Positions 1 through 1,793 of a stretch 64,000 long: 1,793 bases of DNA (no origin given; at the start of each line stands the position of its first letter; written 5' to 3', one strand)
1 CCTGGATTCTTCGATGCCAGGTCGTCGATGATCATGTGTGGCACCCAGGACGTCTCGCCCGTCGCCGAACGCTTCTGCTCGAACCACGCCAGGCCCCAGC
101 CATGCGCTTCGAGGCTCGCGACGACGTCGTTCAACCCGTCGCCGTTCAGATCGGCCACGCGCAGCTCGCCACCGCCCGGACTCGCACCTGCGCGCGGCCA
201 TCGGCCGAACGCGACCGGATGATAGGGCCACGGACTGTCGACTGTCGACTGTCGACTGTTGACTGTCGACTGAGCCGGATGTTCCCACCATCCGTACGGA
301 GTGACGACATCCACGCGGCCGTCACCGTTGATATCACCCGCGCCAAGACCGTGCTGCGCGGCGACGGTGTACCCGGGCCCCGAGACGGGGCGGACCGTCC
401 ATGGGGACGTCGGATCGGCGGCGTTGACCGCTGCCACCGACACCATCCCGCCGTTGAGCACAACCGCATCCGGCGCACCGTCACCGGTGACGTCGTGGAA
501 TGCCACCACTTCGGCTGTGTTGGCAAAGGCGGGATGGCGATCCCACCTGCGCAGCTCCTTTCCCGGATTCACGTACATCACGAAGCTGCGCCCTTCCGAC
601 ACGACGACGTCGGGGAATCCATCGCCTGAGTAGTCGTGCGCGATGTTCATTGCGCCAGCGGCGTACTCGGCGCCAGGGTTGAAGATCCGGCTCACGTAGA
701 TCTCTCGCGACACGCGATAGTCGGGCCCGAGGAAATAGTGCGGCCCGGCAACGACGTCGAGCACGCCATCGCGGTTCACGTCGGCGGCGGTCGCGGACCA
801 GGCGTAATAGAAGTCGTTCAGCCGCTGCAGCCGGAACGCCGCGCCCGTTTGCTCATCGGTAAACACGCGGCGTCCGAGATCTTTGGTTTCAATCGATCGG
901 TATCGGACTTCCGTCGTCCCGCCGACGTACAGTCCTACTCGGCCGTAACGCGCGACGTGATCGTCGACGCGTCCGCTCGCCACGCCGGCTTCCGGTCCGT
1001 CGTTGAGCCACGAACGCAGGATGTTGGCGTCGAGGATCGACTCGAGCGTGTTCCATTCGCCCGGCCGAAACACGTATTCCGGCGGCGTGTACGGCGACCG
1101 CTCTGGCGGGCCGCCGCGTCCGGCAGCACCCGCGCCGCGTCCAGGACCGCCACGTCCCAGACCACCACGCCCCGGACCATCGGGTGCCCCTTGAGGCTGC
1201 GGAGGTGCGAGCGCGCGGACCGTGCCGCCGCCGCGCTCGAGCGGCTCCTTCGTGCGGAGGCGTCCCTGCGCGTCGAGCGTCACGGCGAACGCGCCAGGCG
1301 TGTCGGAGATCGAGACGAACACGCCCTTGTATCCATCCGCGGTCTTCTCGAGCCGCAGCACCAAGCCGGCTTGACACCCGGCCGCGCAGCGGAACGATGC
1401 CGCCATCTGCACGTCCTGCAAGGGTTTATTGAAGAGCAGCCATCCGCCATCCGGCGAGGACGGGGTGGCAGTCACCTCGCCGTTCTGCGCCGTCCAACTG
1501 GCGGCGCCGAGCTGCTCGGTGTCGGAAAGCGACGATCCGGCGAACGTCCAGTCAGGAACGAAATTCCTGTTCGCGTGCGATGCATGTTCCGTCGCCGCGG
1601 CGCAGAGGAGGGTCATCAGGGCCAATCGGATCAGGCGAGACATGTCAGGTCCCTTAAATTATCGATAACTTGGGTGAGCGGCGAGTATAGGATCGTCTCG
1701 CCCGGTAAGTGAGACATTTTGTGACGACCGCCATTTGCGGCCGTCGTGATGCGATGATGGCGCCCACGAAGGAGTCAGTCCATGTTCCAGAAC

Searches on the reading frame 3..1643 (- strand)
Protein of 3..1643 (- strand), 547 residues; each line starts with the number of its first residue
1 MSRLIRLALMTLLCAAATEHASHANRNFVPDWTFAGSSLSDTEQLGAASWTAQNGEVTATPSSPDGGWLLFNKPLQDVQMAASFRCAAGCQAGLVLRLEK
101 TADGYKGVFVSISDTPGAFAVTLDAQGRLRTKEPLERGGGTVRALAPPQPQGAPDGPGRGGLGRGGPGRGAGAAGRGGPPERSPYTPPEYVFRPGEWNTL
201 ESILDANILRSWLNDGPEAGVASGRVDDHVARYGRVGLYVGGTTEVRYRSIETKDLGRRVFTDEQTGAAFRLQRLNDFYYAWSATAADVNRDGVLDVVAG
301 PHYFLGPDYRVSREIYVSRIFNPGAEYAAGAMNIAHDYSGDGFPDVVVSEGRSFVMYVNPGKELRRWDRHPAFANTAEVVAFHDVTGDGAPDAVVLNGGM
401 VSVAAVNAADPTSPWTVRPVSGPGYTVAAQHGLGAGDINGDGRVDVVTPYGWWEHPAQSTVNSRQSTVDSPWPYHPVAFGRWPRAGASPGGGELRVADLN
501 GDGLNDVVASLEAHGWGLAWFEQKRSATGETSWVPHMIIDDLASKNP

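Call 10: search_protein_families(library=pfam, proteins=[window:3-1643:-])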
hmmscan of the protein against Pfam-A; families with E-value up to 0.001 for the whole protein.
window:3-1643:- (547 aa): 3 families
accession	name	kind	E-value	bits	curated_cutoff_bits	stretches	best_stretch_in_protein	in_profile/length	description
PF13517.12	FG-GAP_3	-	1.7e-20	73.8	26.9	2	384-447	1-60/61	FG-GAP-like repeat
PF06439.18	3keto-disac_hyd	-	3.2e-13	50.6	26.8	1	35-252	7-185/187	3-keto-disaccharide hydrolase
PF01839.29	FG-GAP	-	9.6e-11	41.8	22.1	0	281-300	2-21/37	FG-GAP repeat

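Call 39: find_homologous_proteins(query=window:3-1643:-)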
Query window:3-1643:- (547 aa): 1493 proteins with E <= 0.001 among 8000 candidates; the best 120 are listed.
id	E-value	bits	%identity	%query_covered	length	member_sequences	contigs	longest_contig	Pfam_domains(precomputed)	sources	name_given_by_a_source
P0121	0.0e+0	1264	100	100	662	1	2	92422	PF01839.30,PF06439.19,PF00404.25,PF13517.13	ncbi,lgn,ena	-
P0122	0.0e+0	1100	86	100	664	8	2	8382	PF01839.30,PF06439.19,PF13517.13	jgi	jgi:hypothetical protein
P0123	0.0e+0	1082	85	100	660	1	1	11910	PF01839.30,PF06439.19,PF13517.13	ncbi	-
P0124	0.0e+0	1081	86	100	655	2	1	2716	PF01839.30,PF06439.19,PF13517.13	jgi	jgi:Domain of Unknown Function (DUF1080)/FG-GAP-like repeat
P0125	0.0e+0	1072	84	100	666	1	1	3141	PF01839.30,PF06439.19,PF13517.13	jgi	jgi:3-keto-disaccharide hydrolase/VCBS repeat protein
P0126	0.0e+0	1072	84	100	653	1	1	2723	PF01839.30,PF06439.19,PF00404.25,PF13517.13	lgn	-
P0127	0.0e+0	1069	83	100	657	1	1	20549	PF01839.30,PF06439.19,PF13517.13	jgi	jgi:hypothetical protein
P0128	0.0e+0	1048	84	100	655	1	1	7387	PF01839.30,PF06439.19,PF00404.25,PF13517.13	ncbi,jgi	jgi:hypothetical protein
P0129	0.0e+0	1047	85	96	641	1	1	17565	PF01839.30,PF06439.19,PF13517.13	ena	-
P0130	0.0e+0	1045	83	100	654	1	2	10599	PF01839.30,PF06439.19,PF13517.13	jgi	jgi:hypothetical protein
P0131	0.0e+0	1042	82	100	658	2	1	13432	PF01839.30,PF06439.19,PF13517.13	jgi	jgi:hypothetical protein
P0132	0.0e+0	1041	82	100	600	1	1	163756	PF01839.30,PF06439.19,PF13517.13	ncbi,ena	-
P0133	0.0e+0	1037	80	100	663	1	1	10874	PF01839.30,PF06439.19,PF13517.13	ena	-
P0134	0.0e+0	1035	84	100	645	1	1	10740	PF01839.30,PF06439.19,PF13517.13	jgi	jgi:Domain of Unknown Function (DUF1080)/FG-GAP-like repeat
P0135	0.0e+0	1034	81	100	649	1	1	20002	PF01839.30,PF06439.19,PF13517.13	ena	-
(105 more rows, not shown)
